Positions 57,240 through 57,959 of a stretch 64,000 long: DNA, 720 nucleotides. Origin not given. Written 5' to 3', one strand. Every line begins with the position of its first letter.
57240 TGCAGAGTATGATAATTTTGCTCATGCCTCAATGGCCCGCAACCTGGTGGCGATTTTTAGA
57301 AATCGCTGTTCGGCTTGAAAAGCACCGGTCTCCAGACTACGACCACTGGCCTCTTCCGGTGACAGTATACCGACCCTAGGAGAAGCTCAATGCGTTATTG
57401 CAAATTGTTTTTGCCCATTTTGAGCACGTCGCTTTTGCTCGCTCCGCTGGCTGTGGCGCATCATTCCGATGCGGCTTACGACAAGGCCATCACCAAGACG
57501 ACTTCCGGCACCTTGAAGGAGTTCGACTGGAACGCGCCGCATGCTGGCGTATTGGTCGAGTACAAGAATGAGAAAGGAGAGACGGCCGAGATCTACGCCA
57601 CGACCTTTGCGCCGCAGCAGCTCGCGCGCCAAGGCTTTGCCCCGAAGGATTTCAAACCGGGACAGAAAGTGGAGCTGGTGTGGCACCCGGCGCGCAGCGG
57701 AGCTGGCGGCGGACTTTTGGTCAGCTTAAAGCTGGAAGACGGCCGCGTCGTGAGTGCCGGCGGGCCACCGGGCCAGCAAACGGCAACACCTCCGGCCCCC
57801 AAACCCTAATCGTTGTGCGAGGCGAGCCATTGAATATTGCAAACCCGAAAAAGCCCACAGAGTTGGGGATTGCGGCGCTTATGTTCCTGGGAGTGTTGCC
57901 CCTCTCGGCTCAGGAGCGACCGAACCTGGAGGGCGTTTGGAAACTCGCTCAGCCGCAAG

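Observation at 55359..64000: tRNA-Ser-flanked, IclR-linked cluster of exported proteins of unknown function (candidate undescribed extracytoplasmic redox/metal module)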

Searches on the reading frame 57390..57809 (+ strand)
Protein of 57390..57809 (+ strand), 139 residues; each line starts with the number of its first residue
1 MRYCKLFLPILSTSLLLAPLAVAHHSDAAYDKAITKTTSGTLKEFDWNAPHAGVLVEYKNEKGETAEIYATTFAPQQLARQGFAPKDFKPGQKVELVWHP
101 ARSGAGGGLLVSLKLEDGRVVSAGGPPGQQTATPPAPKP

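Call 4: search_protein_families(library=pfam, proteins=[window:57390-57809:+], max_evalue=0.01)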
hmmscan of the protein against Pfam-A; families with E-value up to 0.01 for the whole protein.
window:57390-57809:+ (139 aa): 2 families
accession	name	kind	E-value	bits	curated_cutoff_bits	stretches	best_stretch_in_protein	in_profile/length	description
PF19649.4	DUF6152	-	4.5e-18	65.6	27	1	18-109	6-97/98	Family of unknown function (DUF6152)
PF08402.16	TOBE_2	-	0.0089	16.6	21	0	71-102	37-72/76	TOBE domain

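Call 6: search_protein_families(library=ncbifam, proteins=[window:57390-57809:+], max_evalue=0.01)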
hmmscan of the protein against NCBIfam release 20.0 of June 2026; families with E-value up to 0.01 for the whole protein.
window:57390-57809:+ (139 aa): 0 families

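Call 28: find_homologous_proteins(query=window:57390-57806:+)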
Query window:57390-57806:+ (139 aa): 38 proteins with E <= 0.001 among 123 candidates.
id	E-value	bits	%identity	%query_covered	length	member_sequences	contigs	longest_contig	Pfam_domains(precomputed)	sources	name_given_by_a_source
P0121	7.1e-88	310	100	100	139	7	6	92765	PF19649.5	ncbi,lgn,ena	-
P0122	4.4e-65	236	80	88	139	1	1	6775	PF19649.5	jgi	jgi:Family of unknown function (DUF6152)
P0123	3.5e-64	233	77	89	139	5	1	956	PF19649.5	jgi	-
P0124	2.2e-45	172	96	55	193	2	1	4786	PF19649.5,PF07681.18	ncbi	-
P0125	2.4e-39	153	68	76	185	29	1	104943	PF19649.5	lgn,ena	-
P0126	1.0e-38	150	58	90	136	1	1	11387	PF19649.5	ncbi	-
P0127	1.1e-37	147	60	73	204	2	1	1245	PF19649.5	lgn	-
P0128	3.2e-37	146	58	91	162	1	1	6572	PF19649.5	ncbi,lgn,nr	ncbi:MAG: hypothetical protein JWL65_4686 [Gammaproteobacteria bacterium]|nr:hypothetical protein [G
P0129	1.2e-36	144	55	91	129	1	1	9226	PF19649.5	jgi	-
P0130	4.3e-36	142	58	75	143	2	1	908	PF19649.5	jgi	-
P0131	8.3e-36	141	61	71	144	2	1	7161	PF19649.5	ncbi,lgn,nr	ncbi:MAG: hypothetical protein JWL65_7139 [Gammaproteobacteria bacterium]|nr:hypothetical protein [G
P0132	8.9e-36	141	52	89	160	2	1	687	PF19649.5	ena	-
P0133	4.0e-35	139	54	92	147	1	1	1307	PF19649.5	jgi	jgi:hypothetical protein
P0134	5.1e-34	135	50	99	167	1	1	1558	PF19649.5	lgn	-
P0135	6.9e-34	135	57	73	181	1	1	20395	PF19649.5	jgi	jgi:hypothetical protein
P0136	1.3e-33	134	48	99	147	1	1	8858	PF19649.5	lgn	-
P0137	1.5e-33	134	58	73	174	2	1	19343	PF19649.5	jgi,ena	-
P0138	1.6e-33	134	53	81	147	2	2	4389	PF19649.5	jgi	jgi:hypothetical protein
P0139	4.4e-33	132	52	81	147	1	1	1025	PF19649.5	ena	-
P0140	4.6e-33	132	53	81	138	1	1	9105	PF19649.5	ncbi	ncbi:MAG: DUF6152 family protein [Sphingomonadaceae bacterium]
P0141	5.7e-33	132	51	81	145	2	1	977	PF19649.5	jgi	-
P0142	7.1e-33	132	51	86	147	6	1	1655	PF19649.5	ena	-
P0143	7.2e-33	132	50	83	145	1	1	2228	PF19649.5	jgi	jgi:hypothetical protein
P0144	9.0e-33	131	51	88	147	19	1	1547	PF19649.5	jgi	jgi:hypothetical protein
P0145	1.5e-32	131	52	83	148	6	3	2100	PF19649.5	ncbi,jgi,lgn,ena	-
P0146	3.9e-32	129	50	83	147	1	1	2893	PF19649.5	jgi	jgi:hypothetical protein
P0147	5.3e-32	129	59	73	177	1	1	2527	PF19649.5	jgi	jgi:hypothetical protein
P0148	7.1e-32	128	53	73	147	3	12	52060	PF19649.5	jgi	jgi:hypothetical protein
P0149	1.1e-31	128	55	73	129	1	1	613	PF19649.5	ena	-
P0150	1.5e-31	127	54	73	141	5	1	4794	PF19649.5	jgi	jgi:hypothetical protein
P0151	1.7e-31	127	52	77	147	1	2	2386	PF19649.5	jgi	jgi:hypothetical protein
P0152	1.7e-31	127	55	72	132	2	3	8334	PF19649.5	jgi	jgi:hypothetical protein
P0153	6.1e-31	125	57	81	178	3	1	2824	PF19649.5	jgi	jgi:hypothetical protein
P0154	1.3e-30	124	47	83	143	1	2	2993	PF19649.5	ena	-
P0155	4.3e-29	119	55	71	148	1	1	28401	PF19649.5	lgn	-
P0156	1.8e-24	104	47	78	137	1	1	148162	PF19649.5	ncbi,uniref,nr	ncbi:hypothetical protein WSK_2308 [Novosphingobium sp. Rr 2-17]|uniref:DUF6152 family protein n=1 T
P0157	2.0e-24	104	50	77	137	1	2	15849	PF19649.5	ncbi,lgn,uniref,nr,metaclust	ncbi:hypothetical protein AZA_01647 [Nitrospirillum viridazoti Y2]|uniref:Uncharacterized protein n=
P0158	3.3e-22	97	48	77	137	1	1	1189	PF19649.5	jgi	jgi:hypothetical protein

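Call 37: predict_structure(alignment_id=A3)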
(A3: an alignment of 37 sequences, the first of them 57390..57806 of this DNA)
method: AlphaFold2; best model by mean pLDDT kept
length: 139 residues; sequences in the alignment: 37
mean_pLDDT: 81.4   pTM: 0.68
mean pLDDT of the five models: 81.4, 80.3, 80.2, 80.1, 78.6
residues with pLDDT >= 90: 81; 70-90: 17; 50-70: 26; < 50: 15
segments of 3 or more residues with pLDDT < 50: 21-23, 125-134
pLDDT, mean of each block of 10 residues (from residue 1): 54 55 65 95 94 95 96 91 96 97 89 97 59 54
secondary structure, 60 per line:
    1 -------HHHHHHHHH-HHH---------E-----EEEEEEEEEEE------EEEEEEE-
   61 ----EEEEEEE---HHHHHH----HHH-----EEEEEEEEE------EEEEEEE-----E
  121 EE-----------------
elements in order: H8-16 E36-46 E53-59 E65-71 H75-80 E93-101 E108-114 E120-122

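Call 42: fold_search(model_id=the predicted structure, library=pdb)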
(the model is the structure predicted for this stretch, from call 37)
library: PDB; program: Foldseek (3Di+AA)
matches with E <= 10: 910; with E <= 0.001: 0
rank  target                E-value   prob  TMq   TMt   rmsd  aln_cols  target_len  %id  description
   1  3eiv_D                4.6e-03  1.00  0.37  0.49  11.1       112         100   16  Crystal Structure of Single-stranded DNA-binding protein from Streptomyces coelicolor (released 2009-09-08)
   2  1txy_B                7.5e-03  1.00  0.35  0.54   5.2        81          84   12  E. coli PriB (released 2004-11-16)
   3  5zh5_A                1.2e-02  1.00  0.39  0.14   4.4        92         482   12  CRYSTAL STRUCTURE OF PfKRS WITH INHIBITOR CLADO-2 (released 2018-06-27)
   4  1x3e_A                1.2e-02  0.99  0.36  0.44  12.1       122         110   13  Crystal structure of the single-stranded DNA-binding protein from Mycobacterium smegmatis (released 2005-08-15)
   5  9dow_A                1.2e-02  1.00  0.42  0.13   4.0        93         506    9  h-LysRS bound to unmodified tRNA-Lys3 (Undocked State, AMP bound) (released 2025-03-12)
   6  3au7                  1.2e-02  1.00  0.42  0.19   4.4       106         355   11  Crystal structure of the ZRD-deleted mutant of TiaS in complex with agmatine (released 2011-10-19)
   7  6cqm_E                1.3e-02  1.00  0.42  0.60   4.5        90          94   16  Crystal Structure of mitochondrial single-stranded DNA binding proteins from S. cerevisiae, Rim1 (Form2) (released 2018-05-30)
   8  6cqk_D                1.3e-02  1.00  0.42  0.62   4.1        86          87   14  Crystal Structure of mitochondrial single-stranded DNA binding proteins from S. cerevisiae, Rim1 (Form1) (released 2018-05-30)
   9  1sru_C                1.3e-02  1.00  0.38  0.52  11.7        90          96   12  Crystal structure of full length E. coli SSB protein (released 2004-08-03)
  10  1ue7_C                1.3e-02  0.97  0.33  0.44  11.4       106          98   12  Crystal structure of the single-stranded dna-binding protein from mycobacterium tuberculosis (released 2004-02-10)
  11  4ycu_B                1.4e-02  1.00  0.42  0.14   4.0        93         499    9  Crystal structure of cladosporin in complex with human lysyl-tRNA synthetase (released 2015-06-10)
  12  5odp_A                1.4e-02  1.00  0.40  0.54   5.9       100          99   10  Salinibacter ruber Single-Strand Binding protein D17K D71K mutant (released 2018-08-01)
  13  6wbd_A                1.4e-02  1.00  0.39  0.14  11.0       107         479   11  Crystal Structure of Lysyl-tRNA synthetase from Stenotrophomonas maltophilia with bound L-lysine (released 2020-04-08)
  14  6cqk_C                1.4e-02  1.00  0.45  0.67   3.8        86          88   13  Crystal Structure of mitochondrial single-stranded DNA binding proteins from S. cerevisiae, Rim1 (Form1) (released 2018-05-30)
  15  5yzx_A                1.5e-02  1.00  0.40  0.14   7.1       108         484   16  Crystal structure of E.coli LysU T146D mutant (released 2018-12-19)
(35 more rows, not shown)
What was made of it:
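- On CopC-CopD copper import: DUF6152 is modelled as an OB fold (calls 37, 42).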

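Call 89: find_related_loci(query=A3, collection=metagenome_contigs, flank=8000)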
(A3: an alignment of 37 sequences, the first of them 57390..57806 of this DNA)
Query A3 (139 aa) in metagenome_contigs; peptide patterns used: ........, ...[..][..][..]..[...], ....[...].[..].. (x = any residue, [..] = any of these).
379 stretches matched a pattern; 316 encode a relative of the query (tblastn E <= 1e-3); the best 80 are kept; 80 distinct loci.
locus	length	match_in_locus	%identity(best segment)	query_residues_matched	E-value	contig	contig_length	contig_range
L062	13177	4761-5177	76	1-139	3e-69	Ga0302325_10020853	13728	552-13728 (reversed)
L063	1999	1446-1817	77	1-124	7e-65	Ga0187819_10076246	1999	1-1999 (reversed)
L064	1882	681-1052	77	1-124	5e-65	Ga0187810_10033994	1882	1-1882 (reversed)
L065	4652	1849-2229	53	1-124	5e-42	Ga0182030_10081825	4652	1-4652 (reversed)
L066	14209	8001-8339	61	11-124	5e-42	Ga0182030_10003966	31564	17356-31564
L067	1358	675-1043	52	2-125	4e-41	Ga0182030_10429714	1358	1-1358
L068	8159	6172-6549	54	2-124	2e-39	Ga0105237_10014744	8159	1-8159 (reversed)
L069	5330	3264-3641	53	2-124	6e-39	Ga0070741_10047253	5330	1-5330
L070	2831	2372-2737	52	2-124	3e-39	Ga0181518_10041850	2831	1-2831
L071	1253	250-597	57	9-121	5e-40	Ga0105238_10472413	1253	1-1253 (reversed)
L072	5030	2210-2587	53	2-124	6e-39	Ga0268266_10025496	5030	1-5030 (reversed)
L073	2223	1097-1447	56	13-129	2e-38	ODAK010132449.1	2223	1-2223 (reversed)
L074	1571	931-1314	53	6-134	2e-38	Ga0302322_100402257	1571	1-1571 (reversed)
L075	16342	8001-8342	54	13-126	1e-36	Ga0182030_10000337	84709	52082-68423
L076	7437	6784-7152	49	4-121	3e-36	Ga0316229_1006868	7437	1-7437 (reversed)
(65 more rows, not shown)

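Call 95: search_solved_structures(query=A3, max_evalue=10)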
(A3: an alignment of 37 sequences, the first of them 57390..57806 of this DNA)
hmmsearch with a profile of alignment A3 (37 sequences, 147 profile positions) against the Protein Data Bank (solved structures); distinct sequences matched with E-value up to 10: 1.
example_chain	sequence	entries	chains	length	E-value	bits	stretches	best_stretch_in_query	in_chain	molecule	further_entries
9gyy_A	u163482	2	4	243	0.17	14.7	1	41-87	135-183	DUF4867 domain-containing protein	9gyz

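Call 102: find_encoding_contigs(protein=P0124, flank=5000, max_places=2)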
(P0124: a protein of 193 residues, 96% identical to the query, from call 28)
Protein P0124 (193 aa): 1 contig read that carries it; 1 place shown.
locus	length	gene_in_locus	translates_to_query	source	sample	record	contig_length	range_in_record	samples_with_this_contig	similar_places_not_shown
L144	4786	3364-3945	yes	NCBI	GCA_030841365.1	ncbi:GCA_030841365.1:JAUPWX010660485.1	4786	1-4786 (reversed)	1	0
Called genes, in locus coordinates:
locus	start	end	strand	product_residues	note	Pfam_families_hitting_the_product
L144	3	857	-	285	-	?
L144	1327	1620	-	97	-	-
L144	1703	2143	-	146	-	PF01614:IclR_C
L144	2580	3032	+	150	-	PF07366:SnoaL, PF12680:SnoaL_2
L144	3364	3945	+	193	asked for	PF19649:DUF6152, PF07681:DoxX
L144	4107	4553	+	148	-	PF07681:DoxX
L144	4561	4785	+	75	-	?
